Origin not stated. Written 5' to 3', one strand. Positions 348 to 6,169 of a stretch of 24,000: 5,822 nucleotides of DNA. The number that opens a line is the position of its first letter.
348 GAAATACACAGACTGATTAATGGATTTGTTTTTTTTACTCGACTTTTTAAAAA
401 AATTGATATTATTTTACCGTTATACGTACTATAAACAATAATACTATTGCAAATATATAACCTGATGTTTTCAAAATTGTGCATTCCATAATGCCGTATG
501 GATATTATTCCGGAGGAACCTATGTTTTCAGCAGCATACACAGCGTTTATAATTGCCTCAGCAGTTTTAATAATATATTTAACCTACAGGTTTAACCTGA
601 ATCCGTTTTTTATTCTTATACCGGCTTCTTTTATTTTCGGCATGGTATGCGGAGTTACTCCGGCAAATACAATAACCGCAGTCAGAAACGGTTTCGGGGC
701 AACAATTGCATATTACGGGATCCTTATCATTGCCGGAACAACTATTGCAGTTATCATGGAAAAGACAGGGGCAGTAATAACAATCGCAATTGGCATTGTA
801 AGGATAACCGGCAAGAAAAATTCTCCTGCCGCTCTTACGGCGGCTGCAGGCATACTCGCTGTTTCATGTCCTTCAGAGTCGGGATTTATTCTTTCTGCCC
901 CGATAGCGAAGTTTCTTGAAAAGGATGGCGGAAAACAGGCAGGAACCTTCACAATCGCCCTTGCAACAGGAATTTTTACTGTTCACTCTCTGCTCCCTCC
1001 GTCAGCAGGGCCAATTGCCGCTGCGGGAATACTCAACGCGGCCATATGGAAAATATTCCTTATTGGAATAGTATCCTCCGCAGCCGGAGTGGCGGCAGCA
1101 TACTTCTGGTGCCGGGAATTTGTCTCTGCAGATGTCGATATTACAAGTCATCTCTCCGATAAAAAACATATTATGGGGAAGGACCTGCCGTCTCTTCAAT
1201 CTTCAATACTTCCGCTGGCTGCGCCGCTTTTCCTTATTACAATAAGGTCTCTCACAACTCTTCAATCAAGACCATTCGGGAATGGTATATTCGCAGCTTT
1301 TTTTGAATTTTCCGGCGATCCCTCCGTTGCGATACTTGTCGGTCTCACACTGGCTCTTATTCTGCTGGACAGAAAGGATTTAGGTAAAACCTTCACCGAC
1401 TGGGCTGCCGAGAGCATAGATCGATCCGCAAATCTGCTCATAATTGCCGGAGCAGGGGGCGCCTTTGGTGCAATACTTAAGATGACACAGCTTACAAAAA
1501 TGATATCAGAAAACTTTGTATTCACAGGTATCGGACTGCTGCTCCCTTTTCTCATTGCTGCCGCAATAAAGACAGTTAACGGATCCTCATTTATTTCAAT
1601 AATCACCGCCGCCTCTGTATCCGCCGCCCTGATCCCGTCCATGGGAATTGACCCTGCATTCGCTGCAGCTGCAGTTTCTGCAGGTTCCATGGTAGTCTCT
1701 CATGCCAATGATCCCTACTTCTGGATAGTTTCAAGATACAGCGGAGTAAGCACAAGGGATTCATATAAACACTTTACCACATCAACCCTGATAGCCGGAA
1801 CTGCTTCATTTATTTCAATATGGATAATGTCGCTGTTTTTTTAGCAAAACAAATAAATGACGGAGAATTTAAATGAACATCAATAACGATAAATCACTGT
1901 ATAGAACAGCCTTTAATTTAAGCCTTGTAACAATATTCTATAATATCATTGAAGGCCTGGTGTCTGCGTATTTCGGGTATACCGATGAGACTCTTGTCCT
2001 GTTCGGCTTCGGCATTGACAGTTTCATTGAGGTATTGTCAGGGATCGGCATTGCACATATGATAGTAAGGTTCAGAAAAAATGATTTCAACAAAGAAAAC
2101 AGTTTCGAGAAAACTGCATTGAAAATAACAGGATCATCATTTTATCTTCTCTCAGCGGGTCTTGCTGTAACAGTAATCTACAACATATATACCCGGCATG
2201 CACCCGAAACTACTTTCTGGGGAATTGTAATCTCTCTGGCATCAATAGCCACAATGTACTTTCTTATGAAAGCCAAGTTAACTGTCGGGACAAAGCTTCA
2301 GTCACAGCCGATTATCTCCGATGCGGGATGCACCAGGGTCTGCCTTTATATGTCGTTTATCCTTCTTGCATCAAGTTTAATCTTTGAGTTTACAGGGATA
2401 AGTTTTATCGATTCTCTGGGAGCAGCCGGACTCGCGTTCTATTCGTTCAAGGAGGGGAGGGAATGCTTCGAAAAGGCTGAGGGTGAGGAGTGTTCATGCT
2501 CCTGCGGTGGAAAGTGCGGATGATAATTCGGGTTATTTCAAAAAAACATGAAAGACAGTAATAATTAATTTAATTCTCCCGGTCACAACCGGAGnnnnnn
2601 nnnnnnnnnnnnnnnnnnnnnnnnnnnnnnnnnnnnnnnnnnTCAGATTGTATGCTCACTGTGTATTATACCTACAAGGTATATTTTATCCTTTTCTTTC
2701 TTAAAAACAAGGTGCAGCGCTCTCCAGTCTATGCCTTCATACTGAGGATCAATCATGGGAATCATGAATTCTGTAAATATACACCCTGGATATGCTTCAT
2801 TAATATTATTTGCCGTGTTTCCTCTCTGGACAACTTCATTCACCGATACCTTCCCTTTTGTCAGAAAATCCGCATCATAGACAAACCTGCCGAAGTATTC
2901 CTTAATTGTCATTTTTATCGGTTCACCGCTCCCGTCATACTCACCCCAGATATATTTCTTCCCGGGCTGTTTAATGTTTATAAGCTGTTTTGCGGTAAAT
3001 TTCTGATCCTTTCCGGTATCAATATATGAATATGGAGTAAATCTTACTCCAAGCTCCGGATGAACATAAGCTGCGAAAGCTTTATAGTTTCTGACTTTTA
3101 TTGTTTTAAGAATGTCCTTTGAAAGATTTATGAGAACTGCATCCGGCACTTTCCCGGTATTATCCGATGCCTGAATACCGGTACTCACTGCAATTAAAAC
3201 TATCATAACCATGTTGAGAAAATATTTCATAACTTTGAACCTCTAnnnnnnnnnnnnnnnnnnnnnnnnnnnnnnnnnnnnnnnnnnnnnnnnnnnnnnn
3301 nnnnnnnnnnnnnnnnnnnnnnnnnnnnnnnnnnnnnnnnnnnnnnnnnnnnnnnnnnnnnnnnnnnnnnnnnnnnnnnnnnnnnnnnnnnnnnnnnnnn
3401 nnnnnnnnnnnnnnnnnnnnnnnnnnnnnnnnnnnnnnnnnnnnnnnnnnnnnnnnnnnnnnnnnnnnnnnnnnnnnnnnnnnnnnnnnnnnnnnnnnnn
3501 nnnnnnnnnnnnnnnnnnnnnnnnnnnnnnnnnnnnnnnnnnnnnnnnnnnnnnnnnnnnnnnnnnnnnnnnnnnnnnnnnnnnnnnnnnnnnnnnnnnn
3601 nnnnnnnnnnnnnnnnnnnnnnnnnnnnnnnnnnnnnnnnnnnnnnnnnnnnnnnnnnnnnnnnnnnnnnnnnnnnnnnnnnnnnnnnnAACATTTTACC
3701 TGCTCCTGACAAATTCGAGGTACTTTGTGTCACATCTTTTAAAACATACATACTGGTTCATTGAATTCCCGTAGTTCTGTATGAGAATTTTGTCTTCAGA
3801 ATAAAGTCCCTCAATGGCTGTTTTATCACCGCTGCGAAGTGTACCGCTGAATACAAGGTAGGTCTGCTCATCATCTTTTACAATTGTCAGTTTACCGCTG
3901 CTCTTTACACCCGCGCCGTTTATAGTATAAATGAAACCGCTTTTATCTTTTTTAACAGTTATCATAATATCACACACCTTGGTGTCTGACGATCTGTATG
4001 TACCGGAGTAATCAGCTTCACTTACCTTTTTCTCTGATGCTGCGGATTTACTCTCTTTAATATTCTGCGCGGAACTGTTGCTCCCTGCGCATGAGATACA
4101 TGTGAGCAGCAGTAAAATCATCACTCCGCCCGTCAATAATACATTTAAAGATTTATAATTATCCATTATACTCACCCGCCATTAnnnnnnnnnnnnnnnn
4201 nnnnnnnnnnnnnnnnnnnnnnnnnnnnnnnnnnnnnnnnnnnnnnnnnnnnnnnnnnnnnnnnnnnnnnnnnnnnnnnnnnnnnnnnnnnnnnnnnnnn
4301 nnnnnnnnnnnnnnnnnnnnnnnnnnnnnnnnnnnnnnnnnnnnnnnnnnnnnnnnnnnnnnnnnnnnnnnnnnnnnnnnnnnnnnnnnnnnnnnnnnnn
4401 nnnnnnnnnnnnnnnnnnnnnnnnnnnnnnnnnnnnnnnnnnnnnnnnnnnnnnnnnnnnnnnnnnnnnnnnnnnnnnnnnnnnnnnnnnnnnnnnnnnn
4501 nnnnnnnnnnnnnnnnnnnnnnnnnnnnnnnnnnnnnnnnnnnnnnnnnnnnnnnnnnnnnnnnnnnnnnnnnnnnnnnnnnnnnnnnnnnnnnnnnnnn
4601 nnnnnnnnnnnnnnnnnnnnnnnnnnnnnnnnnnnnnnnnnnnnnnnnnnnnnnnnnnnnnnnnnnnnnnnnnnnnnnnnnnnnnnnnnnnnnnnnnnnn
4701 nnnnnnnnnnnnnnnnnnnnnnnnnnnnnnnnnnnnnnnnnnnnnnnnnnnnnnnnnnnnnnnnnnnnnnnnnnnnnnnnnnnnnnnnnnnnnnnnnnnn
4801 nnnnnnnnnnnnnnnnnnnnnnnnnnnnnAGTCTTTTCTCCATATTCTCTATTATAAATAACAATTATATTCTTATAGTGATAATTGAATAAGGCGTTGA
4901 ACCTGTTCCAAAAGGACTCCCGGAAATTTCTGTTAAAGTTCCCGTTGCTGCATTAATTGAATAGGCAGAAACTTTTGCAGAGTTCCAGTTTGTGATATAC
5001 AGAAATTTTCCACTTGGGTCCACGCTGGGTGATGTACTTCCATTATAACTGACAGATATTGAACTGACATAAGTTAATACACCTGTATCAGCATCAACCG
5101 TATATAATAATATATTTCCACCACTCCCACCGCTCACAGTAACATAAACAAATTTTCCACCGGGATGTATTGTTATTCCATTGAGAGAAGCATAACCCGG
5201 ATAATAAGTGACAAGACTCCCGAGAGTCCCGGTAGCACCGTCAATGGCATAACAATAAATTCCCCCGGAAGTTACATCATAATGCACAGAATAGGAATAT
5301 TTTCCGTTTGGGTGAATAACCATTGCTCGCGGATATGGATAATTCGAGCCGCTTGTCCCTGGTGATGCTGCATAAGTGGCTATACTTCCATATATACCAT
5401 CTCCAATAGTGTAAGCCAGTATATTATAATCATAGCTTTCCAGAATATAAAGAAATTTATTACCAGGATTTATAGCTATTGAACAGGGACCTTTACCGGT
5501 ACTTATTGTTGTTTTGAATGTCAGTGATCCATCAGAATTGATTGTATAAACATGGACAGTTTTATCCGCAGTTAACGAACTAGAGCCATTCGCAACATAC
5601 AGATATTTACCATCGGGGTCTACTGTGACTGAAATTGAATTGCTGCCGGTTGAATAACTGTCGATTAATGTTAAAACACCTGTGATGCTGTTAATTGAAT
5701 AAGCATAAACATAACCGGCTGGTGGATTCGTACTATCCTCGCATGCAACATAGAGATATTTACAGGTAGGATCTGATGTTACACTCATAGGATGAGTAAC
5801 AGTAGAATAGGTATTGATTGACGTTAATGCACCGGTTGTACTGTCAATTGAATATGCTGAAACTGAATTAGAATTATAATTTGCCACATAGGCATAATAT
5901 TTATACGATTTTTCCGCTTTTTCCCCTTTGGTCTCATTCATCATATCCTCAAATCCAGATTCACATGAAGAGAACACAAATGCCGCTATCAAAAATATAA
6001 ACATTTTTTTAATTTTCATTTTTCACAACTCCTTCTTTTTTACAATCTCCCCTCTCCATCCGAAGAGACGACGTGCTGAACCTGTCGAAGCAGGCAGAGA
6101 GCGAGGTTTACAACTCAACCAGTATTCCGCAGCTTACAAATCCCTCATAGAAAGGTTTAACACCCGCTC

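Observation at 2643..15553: Duplicated surface-protein module of membrane-AraC regulator, FN3/beta-barrel protein and propeller lipoprotein, a candidate uncharacterised envelope system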

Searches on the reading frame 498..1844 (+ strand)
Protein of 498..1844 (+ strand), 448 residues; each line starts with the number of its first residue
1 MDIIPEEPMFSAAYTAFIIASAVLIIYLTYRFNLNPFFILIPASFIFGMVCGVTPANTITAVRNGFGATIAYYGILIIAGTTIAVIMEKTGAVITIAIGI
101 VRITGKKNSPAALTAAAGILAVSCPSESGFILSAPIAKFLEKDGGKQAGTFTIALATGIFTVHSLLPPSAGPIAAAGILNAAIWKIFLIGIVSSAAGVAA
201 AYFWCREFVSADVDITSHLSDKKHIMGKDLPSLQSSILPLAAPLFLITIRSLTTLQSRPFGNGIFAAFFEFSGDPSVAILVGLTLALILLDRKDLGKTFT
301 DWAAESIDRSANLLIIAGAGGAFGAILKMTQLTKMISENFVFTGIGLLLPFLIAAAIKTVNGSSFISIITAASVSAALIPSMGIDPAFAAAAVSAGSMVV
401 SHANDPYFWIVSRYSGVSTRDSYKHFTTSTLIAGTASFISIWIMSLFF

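Call 5: search_protein_families(library=pfam, proteins=[window:498-1844:+], max_evalue=0.01)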
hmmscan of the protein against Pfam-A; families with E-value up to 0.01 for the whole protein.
window:498-1844:+ (448 aa): 1 family
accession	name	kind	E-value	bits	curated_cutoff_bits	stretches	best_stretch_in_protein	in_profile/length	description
PF02447.22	GntP_permease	-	6.9e-72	243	22.5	1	18-446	6-439/440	GntP family permease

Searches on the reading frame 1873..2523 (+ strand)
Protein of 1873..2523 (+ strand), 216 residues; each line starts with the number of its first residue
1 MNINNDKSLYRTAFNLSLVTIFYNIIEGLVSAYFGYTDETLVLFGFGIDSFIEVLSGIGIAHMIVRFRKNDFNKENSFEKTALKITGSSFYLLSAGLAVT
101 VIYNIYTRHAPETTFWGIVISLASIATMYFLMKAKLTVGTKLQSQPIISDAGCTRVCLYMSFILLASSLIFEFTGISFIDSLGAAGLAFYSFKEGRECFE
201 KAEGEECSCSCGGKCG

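Call 5: search_protein_families(library=pfam, proteins=[window:1873-2523:+], max_evalue=0.01)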
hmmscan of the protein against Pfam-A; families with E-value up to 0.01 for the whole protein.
window:1873-2523:+ (216 aa): 1 family
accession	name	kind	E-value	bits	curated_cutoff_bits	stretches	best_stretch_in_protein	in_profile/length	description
PF01545.26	Cation_efflux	-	1.2e-05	25.7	26.6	1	19-199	3-190/198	Cation efflux family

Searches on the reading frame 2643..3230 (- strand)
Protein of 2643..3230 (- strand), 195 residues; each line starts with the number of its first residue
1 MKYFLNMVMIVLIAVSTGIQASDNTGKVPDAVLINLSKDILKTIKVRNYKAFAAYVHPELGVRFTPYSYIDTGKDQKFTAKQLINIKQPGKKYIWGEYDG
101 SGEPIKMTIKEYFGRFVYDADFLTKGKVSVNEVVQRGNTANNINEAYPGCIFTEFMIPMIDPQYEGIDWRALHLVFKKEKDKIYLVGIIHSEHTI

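Call 4: search_protein_families(library=pfam, proteins=[window:2643-3230:-], max_evalue=0.01)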
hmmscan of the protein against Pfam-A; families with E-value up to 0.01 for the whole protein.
window:2643-3230:- (195 aa): 0 families

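Call 36: search_protein_families(library=ncbifam, proteins=[window:2643-3230:-], max_evalue=0.01)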
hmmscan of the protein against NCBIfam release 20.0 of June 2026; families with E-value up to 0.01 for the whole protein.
window:2643-3230:- (195 aa): 0 families

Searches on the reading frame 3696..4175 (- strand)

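Call 4: search_protein_families(library=pfam, proteins=[window:3696-4175:-], max_evalue=0.01)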
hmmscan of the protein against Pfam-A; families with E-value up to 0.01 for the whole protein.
window:3696-4175:- (159 aa): 0 families

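Call 36: search_protein_families(library=ncbifam, proteins=[window:3696-4175:-], max_evalue=0.01)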
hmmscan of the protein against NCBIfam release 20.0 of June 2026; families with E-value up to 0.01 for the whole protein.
window:3696-4175:- (159 aa): 1 family
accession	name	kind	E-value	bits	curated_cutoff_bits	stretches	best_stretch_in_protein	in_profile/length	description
NF042930.1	EF0163_fam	equivalog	0.0056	16.2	65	0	67-121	91-145/165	EF0163 family protein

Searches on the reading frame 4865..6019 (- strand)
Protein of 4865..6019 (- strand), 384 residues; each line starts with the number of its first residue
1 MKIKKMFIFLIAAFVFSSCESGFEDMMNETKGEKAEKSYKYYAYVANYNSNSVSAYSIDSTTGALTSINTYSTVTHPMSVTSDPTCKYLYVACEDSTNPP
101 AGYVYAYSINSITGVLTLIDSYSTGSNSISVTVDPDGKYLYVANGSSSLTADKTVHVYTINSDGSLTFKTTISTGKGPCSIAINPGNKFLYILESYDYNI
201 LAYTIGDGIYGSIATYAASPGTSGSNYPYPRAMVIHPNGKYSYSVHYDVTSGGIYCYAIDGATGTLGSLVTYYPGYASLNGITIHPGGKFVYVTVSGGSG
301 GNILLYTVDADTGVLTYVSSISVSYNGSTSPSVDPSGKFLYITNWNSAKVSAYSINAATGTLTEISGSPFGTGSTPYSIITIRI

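Call 4: search_protein_families(library=pfam, proteins=[window:4865-6019:-], max_evalue=0.01)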
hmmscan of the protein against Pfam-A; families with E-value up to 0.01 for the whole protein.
window:4865-6019:- (384 aa): 5 families
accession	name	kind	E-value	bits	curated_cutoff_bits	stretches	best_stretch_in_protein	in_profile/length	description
PF10282.15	Lactonase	-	8.2e-40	137.5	21.7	4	44-178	3-135/344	Lactonase, 7-bladed beta-propeller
PF08450.18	SGL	-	1.1e-06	28.9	26.3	0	253-363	61-171/246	SMP-30/Gluconolactonase/LRE-like region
PF01731.26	Arylesterase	-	0.00016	22.3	21.3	0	275-294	52-71/86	Arylesterase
PF00400.38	WD40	-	0.00096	20.1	27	0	127-158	12-38/39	WD domain, G-beta repeat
PF07676.18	PD40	-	0.0083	16.5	20.9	0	123-141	6-24/38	WD40-like Beta Propeller Repeat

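Call 36: search_protein_families(library=ncbifam, proteins=[window:4865-6019:-], max_evalue=0.01)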
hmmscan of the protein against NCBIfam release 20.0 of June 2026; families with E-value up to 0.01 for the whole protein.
window:4865-6019:- (384 aa): 8 families
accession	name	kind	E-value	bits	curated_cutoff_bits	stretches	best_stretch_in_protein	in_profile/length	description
NF008258.1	PRK11028.1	equivalog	1.4e-23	83.6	370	3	230-374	178-323/330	6-phosphogluconolactonase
NF050136.1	PGL_lacton_Staph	exception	2.4e-09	36.7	500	0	230-365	191-327/341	6-phosphogluconolactonase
TIGR03866.1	PQQ_ABC_repeats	subfamily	1.5e-07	30.8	287.3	1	39-149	9-106/310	PQQ-dependent catabolism-associated beta-propeller protein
NF038117.1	choice_anch_I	subfamily_domain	6.2e-05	22.1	300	1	43-167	13-131/458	choice-of-anchor I family protein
NF052280.1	7_blade_YncE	equivalog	0.00019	20.4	400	1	130-197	31-96/338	7-bladed beta-propeller protein YncE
TIGR02276.1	beta_rpt_yvtn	repeat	0.00037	20.4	27.85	1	135-184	1-42/42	beta-propeller repeat protein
NF052340.1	hydrazine_beta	equivalog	0.00084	18.5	560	0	118-147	332-361/372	hydrazine synthase subunit beta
NF045638.1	Mrt_dep_phytase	exception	0.0044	15.8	440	0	44-145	108-216/430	myxosortase-dependent phytase-like phosphatase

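Call 43: search_protein_families(library=pfam, alignment_id=A2, max_evalue=0.0001)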
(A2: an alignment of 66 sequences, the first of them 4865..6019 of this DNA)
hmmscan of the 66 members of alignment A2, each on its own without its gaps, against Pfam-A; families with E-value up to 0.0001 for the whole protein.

A. member 1, window:4865-6019:- (384 aa): 2 families
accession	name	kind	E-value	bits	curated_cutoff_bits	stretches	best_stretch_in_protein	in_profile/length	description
PF10282.15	Lactonase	-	8.2e-40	137.5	21.7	3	44-178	3-135/344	Lactonase, 7-bladed beta-propeller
PF08450.18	SGL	-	1.1e-06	28.9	26.3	0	253-363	61-171/246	SMP-30/Gluconolactonase/LRE-like region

B. families by the number of members that match (of 66 scanned): 54 families (the first 25 are shown)
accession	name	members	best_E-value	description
PF07603.17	Lcl_C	14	8.4e-35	Lcl C-terminal domain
PF10282.15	Lactonase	9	8.2e-40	Lactonase, 7-bladed beta-propeller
PF02415.23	Chlam_PMP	7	1.4e-22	Chlamydia polymorphic membrane protein (Chlamydia_PMP) repeat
PF02368.24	Big_2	6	5.3e-107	Bacterial Ig-like domain (group 2)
PF09479.16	Flg_new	6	1.9e-83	Listeria-Bacteroides repeat domain (List_Bact_rpt)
PF03781.23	FGE-sulfatase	6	1.8e-30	Sulfatase-modifying factor enzyme 1-like domain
PF13229.12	Beta_helix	5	4.8e-19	Right handed beta helix region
PF21764.3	Invasin_D4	3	5.9e-12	Invasin, domain 4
PF12733.13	Cadherin-like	3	4.7e-09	Cadherin-like beta sandwich domain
PF00041.27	fn3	3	2.7e-07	Fibronectin type III domain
PF14312.12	FG-GAP_2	2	3.5e-96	FG-GAP repeat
PF17164.10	DUF5122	2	9.8e-83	Domain of unknown function (DUF5122) beta-propeller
PF07581.17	Glug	2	1.3e-33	The GLUG motif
PF22544.2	HYDIN_VesB_CFA65-like_Ig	2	5.1e-28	HYDIN/CFA65/VesB-like, Ig-like domain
PF13385.13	Laminin_G_3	2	8e-23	Concanavalin A-like lectin/glucanases superfamily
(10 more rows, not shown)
